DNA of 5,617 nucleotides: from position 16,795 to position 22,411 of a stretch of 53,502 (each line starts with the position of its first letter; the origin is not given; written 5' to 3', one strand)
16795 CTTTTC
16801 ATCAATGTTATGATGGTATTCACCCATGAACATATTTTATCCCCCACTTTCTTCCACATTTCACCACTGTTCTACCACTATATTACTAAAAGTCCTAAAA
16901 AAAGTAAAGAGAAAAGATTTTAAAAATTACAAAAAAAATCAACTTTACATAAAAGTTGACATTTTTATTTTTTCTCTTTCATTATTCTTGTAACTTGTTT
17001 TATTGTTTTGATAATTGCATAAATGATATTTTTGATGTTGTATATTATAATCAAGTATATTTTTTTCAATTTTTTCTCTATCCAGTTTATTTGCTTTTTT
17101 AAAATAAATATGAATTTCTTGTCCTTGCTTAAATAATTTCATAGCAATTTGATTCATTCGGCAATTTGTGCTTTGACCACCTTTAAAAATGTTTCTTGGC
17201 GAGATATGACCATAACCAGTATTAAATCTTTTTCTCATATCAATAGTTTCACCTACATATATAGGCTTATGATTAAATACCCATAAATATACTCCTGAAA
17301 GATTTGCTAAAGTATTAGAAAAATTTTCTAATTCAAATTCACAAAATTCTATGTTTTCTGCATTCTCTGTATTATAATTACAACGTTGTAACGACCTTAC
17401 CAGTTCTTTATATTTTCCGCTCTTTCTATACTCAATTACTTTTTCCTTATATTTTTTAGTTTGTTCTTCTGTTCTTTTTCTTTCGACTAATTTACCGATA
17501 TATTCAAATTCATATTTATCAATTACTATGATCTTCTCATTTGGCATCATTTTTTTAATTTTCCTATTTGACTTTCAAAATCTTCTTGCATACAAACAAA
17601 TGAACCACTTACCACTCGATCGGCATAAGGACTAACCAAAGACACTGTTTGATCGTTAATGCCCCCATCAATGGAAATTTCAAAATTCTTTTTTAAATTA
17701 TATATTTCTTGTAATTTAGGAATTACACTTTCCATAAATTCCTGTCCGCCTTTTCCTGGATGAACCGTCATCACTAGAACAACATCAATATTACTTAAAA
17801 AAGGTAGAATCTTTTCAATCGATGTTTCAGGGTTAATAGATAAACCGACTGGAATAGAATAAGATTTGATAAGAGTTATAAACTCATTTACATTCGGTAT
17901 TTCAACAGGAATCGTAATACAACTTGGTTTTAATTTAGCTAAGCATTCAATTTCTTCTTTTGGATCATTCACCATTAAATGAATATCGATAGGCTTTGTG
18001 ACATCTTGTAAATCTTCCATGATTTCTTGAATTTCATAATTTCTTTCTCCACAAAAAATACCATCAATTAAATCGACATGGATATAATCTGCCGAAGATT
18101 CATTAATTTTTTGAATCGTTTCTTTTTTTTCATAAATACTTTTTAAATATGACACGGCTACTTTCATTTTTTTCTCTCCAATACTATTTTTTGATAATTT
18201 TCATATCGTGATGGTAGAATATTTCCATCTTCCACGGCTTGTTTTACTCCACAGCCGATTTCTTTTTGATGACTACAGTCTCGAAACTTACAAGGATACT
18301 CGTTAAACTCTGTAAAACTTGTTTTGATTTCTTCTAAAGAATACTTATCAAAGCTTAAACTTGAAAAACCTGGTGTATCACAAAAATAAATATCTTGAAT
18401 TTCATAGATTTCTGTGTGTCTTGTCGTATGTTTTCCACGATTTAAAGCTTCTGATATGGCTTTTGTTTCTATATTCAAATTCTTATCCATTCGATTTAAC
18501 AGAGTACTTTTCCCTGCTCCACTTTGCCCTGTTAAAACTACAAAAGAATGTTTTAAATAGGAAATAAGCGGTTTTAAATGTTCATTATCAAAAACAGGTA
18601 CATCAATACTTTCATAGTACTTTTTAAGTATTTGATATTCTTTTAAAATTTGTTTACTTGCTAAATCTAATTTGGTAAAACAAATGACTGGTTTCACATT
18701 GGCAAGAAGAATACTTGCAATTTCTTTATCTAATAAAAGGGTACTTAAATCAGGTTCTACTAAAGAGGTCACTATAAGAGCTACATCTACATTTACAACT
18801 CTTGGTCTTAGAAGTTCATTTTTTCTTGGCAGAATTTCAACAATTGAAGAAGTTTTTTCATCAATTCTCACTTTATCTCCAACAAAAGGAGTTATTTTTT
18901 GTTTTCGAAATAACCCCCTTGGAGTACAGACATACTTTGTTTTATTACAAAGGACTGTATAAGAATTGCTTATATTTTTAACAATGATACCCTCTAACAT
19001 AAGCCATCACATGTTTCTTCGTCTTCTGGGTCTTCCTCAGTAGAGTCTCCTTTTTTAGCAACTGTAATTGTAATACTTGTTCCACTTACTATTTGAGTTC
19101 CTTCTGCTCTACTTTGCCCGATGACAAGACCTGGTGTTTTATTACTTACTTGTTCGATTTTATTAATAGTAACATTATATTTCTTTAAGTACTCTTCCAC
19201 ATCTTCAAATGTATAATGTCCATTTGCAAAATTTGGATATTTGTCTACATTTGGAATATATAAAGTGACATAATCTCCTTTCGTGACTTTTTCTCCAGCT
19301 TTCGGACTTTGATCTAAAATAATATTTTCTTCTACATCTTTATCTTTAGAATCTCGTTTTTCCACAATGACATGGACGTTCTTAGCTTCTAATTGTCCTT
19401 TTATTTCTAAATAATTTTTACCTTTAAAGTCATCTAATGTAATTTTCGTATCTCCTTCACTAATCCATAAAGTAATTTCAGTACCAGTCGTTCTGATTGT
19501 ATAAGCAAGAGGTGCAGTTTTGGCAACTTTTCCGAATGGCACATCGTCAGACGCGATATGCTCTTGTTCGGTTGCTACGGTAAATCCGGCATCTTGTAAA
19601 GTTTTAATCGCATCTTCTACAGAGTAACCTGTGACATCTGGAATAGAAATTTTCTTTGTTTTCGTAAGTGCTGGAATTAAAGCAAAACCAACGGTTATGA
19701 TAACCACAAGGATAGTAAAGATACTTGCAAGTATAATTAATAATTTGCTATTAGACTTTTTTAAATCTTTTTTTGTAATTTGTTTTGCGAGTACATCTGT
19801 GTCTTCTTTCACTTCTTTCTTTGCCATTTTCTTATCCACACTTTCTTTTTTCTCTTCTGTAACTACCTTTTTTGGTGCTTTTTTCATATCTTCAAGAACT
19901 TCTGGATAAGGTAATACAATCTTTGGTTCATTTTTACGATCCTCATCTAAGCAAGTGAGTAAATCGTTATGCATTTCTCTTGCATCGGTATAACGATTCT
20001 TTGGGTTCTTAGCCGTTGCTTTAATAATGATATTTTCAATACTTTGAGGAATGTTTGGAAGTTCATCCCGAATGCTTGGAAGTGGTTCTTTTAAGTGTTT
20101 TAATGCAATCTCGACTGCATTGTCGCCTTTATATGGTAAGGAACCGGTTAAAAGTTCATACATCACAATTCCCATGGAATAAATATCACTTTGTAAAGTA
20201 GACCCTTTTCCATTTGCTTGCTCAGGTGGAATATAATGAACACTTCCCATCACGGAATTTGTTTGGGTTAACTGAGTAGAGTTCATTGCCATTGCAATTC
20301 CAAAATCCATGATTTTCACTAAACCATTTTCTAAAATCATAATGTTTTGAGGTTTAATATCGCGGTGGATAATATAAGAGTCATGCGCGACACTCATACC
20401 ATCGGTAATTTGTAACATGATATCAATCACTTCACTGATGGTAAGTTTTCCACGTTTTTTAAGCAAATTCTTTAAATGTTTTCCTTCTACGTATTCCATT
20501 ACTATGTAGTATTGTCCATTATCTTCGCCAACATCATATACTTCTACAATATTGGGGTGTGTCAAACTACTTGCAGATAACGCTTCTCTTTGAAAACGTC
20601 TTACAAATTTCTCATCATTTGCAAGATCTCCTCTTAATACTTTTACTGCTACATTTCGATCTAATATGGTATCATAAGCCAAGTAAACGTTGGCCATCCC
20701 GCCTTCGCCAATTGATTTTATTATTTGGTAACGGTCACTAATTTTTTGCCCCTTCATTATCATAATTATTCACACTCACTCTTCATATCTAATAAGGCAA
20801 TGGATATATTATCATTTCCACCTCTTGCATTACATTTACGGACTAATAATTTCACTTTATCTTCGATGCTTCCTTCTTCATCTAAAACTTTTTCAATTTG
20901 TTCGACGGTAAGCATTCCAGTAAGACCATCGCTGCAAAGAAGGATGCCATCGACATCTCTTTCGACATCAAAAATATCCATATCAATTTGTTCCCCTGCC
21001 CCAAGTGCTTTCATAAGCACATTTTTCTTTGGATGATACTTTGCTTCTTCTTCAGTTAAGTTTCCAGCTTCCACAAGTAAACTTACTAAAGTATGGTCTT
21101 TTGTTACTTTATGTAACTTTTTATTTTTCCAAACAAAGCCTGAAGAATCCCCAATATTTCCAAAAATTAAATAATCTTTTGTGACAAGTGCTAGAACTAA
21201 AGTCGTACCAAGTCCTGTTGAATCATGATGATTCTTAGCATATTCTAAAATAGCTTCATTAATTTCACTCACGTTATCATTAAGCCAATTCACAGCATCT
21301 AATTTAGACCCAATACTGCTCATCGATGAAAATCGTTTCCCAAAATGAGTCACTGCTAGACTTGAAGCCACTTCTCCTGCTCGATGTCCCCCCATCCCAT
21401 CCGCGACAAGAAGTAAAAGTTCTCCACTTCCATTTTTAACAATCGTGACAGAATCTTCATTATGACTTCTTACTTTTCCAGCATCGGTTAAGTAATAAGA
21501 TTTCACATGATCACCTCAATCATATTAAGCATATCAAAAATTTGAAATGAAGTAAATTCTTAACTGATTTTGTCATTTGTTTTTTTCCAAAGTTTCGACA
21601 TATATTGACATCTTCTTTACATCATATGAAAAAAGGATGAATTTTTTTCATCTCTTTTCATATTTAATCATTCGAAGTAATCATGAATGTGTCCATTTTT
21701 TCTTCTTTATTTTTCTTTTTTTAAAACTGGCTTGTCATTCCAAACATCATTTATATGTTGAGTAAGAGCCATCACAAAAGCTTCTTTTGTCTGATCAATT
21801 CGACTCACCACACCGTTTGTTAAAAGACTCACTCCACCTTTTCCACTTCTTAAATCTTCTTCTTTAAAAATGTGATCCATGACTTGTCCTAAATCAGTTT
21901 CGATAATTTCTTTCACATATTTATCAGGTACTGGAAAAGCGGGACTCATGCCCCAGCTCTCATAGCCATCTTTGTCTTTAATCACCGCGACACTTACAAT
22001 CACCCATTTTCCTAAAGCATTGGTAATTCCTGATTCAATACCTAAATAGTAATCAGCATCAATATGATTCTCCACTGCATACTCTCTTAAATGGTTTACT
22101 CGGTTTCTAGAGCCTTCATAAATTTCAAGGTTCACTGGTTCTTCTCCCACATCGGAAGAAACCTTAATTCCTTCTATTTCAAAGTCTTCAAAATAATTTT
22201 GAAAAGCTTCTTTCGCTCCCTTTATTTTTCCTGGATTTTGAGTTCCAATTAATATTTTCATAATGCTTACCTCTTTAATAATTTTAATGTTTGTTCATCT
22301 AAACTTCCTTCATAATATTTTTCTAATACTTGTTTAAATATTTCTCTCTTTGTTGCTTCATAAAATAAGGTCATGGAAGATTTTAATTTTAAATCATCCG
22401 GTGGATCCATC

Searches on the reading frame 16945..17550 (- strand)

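Call 37: search_protein_families(library=pfam, proteins=[window:16945-17550:-], max_evalue=0.001)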
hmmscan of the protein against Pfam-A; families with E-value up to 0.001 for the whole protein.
window:16945-17550:- (201 aa): 1 family
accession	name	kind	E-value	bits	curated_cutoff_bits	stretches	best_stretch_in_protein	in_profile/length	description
PF01541.30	GIY-YIG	-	0.00079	20.1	22.6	1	86-120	3-38/78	GIY-YIG catalytic domain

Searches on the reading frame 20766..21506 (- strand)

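Call 37: search_protein_families(library=pfam, proteins=[window:20766-21506:-], max_evalue=0.001)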
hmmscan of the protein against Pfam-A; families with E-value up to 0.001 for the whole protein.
window:20766-21506:- (246 aa): 2 families
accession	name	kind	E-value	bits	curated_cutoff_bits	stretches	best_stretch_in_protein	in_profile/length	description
PF13672.11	PP2C_2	-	4e-21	75.9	24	1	13-207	9-187/209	Protein phosphatase 2C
PF00481.26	PP2C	-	2e-09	37.9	20.3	1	30-139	35-141/255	Protein phosphatase 2C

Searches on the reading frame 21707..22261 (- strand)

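Call 36: search_protein_families(library=pfam, proteins=[window:21707-22261:-], max_evalue=0.001)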
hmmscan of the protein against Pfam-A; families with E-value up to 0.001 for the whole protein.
window:21707-22261:- (184 aa): 1 family
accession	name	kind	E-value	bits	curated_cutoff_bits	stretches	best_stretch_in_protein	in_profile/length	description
PF01931.24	NTPase_I-T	-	2.4e-41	141.7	25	1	6-169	1-161/162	Protein of unknown function DUF84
